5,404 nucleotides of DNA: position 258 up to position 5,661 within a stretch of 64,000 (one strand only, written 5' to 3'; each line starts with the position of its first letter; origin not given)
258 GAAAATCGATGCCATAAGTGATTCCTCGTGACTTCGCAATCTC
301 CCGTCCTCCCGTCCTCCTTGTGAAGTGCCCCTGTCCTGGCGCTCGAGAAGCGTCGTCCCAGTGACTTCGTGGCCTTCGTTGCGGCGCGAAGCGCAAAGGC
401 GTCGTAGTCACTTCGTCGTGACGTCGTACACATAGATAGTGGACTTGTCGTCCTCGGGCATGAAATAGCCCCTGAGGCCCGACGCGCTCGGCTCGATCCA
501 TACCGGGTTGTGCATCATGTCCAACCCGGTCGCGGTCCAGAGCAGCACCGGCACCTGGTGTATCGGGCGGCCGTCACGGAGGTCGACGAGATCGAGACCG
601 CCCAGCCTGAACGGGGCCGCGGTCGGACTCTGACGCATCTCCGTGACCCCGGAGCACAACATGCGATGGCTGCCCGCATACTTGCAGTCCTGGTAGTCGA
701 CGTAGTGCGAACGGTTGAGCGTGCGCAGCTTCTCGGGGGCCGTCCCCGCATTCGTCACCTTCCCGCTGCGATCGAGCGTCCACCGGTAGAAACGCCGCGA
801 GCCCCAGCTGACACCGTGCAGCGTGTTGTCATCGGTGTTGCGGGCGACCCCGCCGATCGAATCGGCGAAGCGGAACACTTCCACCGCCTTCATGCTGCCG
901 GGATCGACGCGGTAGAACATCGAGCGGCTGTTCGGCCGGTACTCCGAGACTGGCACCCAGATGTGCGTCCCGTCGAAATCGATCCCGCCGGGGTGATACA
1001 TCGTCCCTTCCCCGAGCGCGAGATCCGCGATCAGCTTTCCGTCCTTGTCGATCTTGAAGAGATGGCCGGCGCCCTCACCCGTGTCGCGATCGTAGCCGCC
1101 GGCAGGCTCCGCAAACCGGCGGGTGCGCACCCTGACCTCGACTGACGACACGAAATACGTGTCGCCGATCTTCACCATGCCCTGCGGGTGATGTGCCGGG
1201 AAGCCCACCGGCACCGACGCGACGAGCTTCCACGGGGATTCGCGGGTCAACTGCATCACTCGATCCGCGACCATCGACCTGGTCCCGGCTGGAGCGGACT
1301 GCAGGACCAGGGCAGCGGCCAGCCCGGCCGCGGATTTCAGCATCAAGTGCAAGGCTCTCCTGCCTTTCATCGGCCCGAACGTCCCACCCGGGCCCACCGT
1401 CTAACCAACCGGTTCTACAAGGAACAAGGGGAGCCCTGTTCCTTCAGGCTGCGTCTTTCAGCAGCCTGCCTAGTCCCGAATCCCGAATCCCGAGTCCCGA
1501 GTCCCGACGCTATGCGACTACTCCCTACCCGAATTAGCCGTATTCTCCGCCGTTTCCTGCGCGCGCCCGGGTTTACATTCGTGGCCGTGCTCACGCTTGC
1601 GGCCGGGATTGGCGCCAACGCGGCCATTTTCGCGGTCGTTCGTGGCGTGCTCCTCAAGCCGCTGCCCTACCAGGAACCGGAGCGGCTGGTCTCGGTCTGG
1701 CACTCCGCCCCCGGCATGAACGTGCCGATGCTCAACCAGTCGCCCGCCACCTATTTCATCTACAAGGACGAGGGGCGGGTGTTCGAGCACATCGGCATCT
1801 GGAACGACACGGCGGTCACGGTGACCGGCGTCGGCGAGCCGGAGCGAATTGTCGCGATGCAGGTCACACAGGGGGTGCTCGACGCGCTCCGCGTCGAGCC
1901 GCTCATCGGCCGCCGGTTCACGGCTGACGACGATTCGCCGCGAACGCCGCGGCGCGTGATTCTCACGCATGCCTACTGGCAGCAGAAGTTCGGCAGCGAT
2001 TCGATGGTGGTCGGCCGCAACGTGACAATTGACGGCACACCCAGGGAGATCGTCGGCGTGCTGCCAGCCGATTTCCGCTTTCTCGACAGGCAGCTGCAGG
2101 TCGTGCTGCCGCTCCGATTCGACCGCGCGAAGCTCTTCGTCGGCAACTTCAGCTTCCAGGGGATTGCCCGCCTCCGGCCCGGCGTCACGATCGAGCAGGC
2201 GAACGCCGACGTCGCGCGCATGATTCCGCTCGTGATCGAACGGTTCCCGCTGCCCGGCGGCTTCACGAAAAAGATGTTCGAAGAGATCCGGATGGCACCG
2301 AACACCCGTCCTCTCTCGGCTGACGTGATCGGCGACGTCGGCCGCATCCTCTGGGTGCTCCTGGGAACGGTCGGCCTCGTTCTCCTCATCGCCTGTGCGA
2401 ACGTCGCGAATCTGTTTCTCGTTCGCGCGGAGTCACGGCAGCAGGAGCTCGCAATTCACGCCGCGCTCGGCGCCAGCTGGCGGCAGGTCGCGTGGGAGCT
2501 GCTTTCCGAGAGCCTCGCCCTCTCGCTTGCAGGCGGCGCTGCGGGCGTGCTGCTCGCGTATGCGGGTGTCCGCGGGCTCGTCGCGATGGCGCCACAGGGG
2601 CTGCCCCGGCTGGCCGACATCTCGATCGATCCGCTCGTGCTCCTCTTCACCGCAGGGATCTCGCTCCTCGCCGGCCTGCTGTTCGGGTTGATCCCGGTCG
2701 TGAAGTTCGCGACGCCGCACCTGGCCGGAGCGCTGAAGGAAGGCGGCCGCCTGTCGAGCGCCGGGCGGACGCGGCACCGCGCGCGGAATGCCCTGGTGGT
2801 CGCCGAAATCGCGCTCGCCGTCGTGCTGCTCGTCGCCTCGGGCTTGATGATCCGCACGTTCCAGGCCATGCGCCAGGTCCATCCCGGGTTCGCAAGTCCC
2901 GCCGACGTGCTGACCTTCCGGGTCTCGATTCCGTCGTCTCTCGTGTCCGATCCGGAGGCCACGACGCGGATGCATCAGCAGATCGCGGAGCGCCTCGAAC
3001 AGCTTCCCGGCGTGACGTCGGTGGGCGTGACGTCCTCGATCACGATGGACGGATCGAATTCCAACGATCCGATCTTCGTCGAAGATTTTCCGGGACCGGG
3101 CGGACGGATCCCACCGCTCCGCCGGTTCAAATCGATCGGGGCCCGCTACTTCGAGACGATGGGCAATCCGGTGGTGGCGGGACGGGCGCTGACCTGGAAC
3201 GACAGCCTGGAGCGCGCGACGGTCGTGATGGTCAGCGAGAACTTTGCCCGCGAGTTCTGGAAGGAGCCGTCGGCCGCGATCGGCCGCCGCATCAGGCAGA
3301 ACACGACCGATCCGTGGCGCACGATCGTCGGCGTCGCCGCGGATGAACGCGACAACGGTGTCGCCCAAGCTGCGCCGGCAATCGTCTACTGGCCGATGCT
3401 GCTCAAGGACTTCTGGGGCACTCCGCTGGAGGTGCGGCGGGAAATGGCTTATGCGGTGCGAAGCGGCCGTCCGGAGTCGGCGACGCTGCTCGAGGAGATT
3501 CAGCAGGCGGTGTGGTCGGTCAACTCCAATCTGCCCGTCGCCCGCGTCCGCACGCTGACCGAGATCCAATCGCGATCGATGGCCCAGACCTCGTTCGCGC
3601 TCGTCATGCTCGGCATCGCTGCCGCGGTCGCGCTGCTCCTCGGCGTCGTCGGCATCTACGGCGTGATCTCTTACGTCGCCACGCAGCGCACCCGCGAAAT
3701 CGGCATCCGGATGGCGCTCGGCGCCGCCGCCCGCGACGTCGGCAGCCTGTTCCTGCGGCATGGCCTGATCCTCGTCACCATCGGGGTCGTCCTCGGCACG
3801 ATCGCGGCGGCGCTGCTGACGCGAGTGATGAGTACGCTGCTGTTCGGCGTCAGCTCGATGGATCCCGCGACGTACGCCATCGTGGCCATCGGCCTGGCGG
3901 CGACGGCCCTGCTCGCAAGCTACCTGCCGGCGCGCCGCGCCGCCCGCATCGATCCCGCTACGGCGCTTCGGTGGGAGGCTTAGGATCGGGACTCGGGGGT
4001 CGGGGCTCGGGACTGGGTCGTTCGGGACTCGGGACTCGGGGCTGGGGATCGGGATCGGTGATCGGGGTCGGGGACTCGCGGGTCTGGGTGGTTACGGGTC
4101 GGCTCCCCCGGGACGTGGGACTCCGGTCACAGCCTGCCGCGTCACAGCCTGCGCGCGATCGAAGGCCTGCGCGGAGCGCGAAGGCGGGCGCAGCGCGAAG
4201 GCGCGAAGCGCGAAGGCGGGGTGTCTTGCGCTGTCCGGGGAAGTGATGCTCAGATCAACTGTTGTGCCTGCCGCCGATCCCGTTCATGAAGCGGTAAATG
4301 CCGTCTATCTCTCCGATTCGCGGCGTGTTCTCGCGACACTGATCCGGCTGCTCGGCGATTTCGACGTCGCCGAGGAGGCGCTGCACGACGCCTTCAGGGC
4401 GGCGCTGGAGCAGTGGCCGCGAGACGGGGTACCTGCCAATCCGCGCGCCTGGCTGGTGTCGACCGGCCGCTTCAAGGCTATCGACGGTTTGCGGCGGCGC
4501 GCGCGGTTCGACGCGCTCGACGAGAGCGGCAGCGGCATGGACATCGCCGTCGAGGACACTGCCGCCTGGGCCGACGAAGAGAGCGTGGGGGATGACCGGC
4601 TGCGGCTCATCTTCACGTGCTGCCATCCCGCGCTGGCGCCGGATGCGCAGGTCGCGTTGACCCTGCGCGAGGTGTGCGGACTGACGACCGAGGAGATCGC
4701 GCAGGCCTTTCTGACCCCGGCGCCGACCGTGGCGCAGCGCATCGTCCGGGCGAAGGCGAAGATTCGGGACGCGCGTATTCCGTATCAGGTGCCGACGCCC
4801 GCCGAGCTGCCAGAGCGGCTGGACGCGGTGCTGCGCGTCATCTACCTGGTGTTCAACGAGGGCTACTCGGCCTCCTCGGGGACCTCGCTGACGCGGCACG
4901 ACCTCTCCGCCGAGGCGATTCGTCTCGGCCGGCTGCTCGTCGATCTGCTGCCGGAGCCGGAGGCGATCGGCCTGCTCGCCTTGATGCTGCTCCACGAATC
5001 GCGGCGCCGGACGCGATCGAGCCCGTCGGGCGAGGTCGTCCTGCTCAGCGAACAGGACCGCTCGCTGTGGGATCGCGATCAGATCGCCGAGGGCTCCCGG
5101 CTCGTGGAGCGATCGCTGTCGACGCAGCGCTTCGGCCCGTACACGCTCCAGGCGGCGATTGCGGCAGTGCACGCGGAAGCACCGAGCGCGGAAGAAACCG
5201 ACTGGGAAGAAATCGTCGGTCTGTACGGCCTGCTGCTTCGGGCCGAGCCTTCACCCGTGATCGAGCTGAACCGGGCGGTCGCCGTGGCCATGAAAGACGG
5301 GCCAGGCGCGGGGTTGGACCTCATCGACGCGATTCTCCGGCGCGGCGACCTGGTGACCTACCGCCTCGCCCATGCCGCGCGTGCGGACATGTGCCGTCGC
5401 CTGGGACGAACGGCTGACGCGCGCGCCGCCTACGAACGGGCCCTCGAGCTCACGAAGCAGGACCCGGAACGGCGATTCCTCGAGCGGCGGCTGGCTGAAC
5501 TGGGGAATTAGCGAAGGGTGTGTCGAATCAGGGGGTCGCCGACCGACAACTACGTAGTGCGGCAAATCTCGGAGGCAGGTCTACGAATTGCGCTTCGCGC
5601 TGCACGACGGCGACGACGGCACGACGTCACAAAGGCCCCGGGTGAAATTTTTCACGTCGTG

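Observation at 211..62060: Intergenic spacers are colonised by a transcription-polar system of mosaic repeats built from 6-8-nt tandem units (BIME/REP-like)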

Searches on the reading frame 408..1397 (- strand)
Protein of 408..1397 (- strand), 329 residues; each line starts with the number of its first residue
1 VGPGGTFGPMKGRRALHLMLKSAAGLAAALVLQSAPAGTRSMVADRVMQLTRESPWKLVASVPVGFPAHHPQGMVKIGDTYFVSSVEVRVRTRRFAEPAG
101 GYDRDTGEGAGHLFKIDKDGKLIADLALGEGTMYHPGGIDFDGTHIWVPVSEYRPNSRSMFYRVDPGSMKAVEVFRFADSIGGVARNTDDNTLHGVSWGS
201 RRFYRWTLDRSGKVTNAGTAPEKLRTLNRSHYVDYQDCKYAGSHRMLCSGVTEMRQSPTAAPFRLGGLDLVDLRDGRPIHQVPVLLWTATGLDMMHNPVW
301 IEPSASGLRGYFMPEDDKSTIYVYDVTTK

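Call 9: search_protein_families(library=pfam, proteins=[window:408-1397:-])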
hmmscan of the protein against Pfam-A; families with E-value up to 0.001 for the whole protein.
window:408-1397:- (329 aa): 1 family
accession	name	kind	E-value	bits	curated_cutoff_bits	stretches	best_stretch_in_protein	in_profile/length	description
PF20055.5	DUF6454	-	5.4e-104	347.7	22.3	1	39-327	12-289/292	Family of unknown function (DUF6454)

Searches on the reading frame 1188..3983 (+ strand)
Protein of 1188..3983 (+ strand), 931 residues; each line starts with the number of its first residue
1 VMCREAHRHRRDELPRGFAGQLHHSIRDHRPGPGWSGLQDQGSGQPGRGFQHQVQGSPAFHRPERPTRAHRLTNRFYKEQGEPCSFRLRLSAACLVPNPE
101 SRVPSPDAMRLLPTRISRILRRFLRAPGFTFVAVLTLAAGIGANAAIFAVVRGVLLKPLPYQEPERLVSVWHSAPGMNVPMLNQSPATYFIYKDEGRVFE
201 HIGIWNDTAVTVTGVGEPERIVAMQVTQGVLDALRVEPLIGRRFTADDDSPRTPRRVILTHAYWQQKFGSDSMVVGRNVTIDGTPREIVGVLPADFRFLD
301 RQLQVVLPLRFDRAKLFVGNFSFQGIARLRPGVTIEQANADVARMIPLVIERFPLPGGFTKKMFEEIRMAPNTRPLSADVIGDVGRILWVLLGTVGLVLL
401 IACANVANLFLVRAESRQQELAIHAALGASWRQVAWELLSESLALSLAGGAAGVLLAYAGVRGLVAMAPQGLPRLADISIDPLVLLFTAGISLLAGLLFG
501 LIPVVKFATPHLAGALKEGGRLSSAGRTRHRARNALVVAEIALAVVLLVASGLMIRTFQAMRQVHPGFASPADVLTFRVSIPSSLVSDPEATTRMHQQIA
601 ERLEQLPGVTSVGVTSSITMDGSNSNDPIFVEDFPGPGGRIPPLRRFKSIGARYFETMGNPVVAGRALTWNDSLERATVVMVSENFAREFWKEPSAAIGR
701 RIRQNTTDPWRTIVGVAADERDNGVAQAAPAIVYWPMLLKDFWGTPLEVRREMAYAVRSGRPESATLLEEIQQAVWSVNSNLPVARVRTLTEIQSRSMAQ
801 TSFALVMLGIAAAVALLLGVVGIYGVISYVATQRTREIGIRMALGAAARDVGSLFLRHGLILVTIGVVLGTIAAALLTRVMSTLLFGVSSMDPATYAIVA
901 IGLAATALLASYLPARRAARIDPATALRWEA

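Call 9: search_protein_families(library=pfam, proteins=[window:1188-3983:+])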
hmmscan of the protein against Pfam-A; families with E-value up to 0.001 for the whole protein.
window:1188-3983:+ (931 aa): 2 families
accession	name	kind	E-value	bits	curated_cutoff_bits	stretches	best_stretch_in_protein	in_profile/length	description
PF12704.14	MacB_PCD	-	2.8e-28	100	27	2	130-343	1-205/207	MacB-like periplasmic core domain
PF02687.27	FtsX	-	1e-25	90.5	25.5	2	810-923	2-120/120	FtsX-like permease C-terminal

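Call 63: find_homologous_proteins(query=window:1512-3983:+, max_evalue=1e-30)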
Query window:1512-3983:+ (823 aa): 8000 proteins with E <= 1e-30 among 8000 candidates; the best 120 are listed.
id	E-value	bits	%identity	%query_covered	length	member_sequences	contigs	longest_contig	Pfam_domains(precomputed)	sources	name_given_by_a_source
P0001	0.0e+0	1766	99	100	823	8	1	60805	PF02687.28,PF12704.15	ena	-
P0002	0.0e+0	1568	87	98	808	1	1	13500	PF02687.28,PF12704.15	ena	-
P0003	0.0e+0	1553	87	97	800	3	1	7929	PF02687.28,PF12704.15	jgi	jgi:predicted permease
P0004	0.0e+0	1447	79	100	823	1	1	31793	PF02687.28,PF12704.15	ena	-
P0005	0.0e+0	1405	78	100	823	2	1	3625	PF02687.28,PF12704.15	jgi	-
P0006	0.0e+0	1381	74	99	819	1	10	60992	PF02687.28,PF12704.15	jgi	jgi:predicted permease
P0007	0.0e+0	1352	76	100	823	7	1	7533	PF02687.28,PF12704.15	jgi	jgi:putative ABC transport system permease protein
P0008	0.0e+0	1342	73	100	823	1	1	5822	PF02687.28,PF12704.15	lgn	-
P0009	0.0e+0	1341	73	100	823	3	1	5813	PF02687.28,PF12704.15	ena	-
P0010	0.0e+0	1340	73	98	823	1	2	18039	PF02687.28,PF12704.15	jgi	jgi:predicted permease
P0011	0.0e+0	1339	73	98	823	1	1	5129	PF02687.28,PF12704.15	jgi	-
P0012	0.0e+0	1339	73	98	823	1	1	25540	PF02687.28,PF12704.15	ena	-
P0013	0.0e+0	1335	72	100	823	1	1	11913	PF02687.28,PF12704.15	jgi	jgi:predicted permease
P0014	0.0e+0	1332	73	100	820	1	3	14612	PF02687.28,PF12704.15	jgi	jgi:predicted permease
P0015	0.0e+0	1331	72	98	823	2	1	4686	PF02687.28,PF12704.15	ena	-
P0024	0.0e+0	1324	73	100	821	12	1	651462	PF02687.28,PF12704.15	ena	-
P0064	0.0e+0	1296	71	98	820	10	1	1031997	PF02687.28,PF12704.15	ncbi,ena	-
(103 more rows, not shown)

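Call 64: find_encoding_contigs(protein=P0004, flank=10000, max_places=2)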
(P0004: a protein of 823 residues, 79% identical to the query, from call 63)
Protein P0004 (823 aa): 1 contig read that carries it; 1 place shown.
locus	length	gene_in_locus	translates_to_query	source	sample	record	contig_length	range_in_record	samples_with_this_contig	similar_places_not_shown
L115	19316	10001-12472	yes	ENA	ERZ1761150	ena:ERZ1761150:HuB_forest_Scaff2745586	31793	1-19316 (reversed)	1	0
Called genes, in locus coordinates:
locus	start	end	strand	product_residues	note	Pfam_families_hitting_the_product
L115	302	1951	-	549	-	-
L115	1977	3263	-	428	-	PF02378:PTS_EIIC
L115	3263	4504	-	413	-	PF01041:DegT_DnrJ_EryC1, PF01212:Beta_elim_lyase (weak)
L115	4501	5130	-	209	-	PF00583:Acetyltransf_1, PF13508:Acetyltransf_7 (weak), PF08445:FR47 (weak), PF13673:Acetyltransf_10 (weak)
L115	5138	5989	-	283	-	-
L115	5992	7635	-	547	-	PF01839:FG-GAP (faint), PF13517:FG-GAP_3, PF07593:UnbV_ASPIC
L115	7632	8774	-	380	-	PF25062:ARM_TT21_N (weak), PF13432:TPR_16 (weak), PF14559:TPR_19, PF21033:RMD1-3 (weak), PF13431:TPR_17 (weak), PF13432:TPR_16, PF12895:ANAPC3, PF13429:TPR_15, +18 more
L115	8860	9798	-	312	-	PF20055:DUF6454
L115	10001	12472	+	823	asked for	PF12704:MacB_PCD, PF02687:FtsX, PF12704:MacB_PCD, PF02687:FtsX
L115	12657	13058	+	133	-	PF00903:Glyoxalase, PF06983:3-dmu-9_3-mt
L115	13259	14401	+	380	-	PF08281:Sigma70_r4_2, PF20239:DUF6596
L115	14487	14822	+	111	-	PF03795:YCII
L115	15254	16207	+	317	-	PF00092:VWA, PF13519:VWA_2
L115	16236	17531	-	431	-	PF00083:Sugar_tr, PF07690:MFS_1, PF00083:Sugar_tr (weak)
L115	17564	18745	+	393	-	PF00155:Aminotran_1_2, PF01041:DegT_DnrJ_EryC1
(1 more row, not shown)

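Call 65: find_encoding_contigs(protein=P0024, flank=10000, max_places=2)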
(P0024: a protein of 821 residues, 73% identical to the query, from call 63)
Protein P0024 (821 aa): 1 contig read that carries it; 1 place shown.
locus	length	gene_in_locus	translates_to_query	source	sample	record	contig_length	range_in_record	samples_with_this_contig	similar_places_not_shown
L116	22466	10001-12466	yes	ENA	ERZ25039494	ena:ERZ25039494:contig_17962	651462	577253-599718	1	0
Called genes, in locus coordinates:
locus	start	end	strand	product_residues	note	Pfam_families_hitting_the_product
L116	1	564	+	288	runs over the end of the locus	-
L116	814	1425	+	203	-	PF00561:Abhydrolase_1 (weak), PF12146:Hydrolase_4 (weak), PF12697:Abhydrolase_6, PF00326:Peptidase_S9 (faint), PF01738:DLH (faint)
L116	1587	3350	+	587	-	-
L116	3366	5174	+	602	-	-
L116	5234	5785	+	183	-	PF28474:DUF8412, PF13376:OmdA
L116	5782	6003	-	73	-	-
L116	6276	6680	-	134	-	PF14685:PDZ_Tricorn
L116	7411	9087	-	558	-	PF00930:DPPIV_N (faint), PF26549:Tricorn_N, PF25174:Beta-prop_THOC3 (faint), PF07676:PD40 (weak), PF26549:Tricorn_N, PF26550:Tricorn_2nd, PF07676:PD40 (weak)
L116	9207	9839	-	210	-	PF13489:Methyltransf_23, PF13847:Methyltransf_31, PF03848:TehB (weak), PF08241:Methyltransf_11, PF08242:Methyltransf_12, PF13649:Methyltransf_25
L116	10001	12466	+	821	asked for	PF12704:MacB_PCD, PF02687:FtsX, PF12704:MacB_PCD, PF02687:FtsX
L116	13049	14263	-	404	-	PF00890:FAD_binding_2 (faint), PF01134:GIDA (weak), PF01266:DAO (faint), PF01494:FAD_binding_3, PF12831:FAD_oxidored (weak)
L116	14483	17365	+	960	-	PF13620:CarboxypepD_reg, PF13715:CarbopepD_reg_2 (weak), PF00593:TonB_dep_Rec_b-barrel (weak), PF25183:OMP_b-brl_4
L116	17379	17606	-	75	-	PF00515:TPR_1 (faint), PF13174:TPR_6 (faint), PF13181:TPR_8 (faint), PF13371:TPR_9 (weak), PF13414:TPR_11 (faint), PF13432:TPR_16, PF14559:TPR_19, PF07719:TPR_2 (weak), +1 more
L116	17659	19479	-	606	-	PF00884:Sulfatase, PF01663:Phosphodiest (faint), PF16347:SGSH_C, PF00515:TPR_1 (faint), PF07719:TPR_2 (faint), PF13428:TPR_14 (weak), PF13424:TPR_12 (weak), PF13432:TPR_16 (weak), +6 more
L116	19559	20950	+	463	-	PF01979:Amidohydro_1, PF07969:Amidohydro_3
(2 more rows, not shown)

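Call 66: find_encoding_contigs(protein=P0064, flank=10000, max_places=2)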
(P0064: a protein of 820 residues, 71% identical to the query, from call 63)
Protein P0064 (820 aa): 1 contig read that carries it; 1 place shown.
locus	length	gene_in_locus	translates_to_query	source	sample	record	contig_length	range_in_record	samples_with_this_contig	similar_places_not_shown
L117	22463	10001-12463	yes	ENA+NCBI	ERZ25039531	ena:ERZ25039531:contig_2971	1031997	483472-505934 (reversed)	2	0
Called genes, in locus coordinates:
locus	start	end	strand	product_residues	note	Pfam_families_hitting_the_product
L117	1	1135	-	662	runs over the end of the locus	PF13646:HEAT_2 (faint), PF02630:SCO1-SenC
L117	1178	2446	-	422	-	PF00264:Tyrosinase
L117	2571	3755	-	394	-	PF01436:NHL (faint)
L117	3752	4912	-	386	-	PF07494:Reg_prop (faint), PF10282:Lactonase (faint), PF17170:DUF5128 (faint), PF01436:NHL (weak)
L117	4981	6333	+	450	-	PF13795:HupE_UreJ_2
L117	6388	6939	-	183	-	PF04972:BON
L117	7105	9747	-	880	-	PF12704:MacB_PCD, PF02687:FtsX, PF12704:MacB_PCD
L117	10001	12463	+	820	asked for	PF12704:MacB_PCD, PF02687:FtsX, PF12704:MacB_PCD, PF02687:FtsX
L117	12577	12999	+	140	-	PF00472:RF-1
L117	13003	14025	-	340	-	PF00092:VWA, PF13519:VWA_2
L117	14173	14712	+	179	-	-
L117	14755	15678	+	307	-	PF00149:Metallophos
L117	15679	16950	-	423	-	PF04389:Peptidase_M28, PF01546:Peptidase_M20, PF07687:M20_dimer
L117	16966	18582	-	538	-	-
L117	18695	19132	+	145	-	-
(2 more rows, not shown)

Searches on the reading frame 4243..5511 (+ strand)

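Call 9: search_protein_families(library=pfam, proteins=[window:4243-5511:+])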
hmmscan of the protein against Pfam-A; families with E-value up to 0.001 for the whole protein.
window:4243-5511:+ (422 aa): 8 families
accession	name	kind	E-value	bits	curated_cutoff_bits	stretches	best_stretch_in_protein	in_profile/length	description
PF20239.3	DUF6596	-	2.7e-37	127.6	27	1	192-291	1-101/102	Family of unknown function (DUF6596)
PF08281.18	Sigma70_r4_2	-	3.9e-11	42.9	25.7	1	123-174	3-54/54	Sigma-70, region 4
PF04542.20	Sigma70_r2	-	1.2e-08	35.1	24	1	26-88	6-70/71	Sigma-70 region 2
PF13432.12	TPR_16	-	1e-05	26.3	32.7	0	358-408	17-65/65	Tetratricopeptide repeat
PF07719.23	TPR_2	-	1.3e-05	25.4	27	1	376-406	3-33/34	Tetratricopeptide repeat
PF13424.12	TPR_12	-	1.4e-05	25.7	30.1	0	380-406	9-35/77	Tetratricopeptide repeat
PF04545.22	Sigma70_r4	-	0.00014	21.8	24.1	0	131-175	5-49/50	Sigma-70, region 4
PF13176.12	TPR_7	-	0.00063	20.1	27.9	0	381-410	6-35/36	Tetratricopeptide repeat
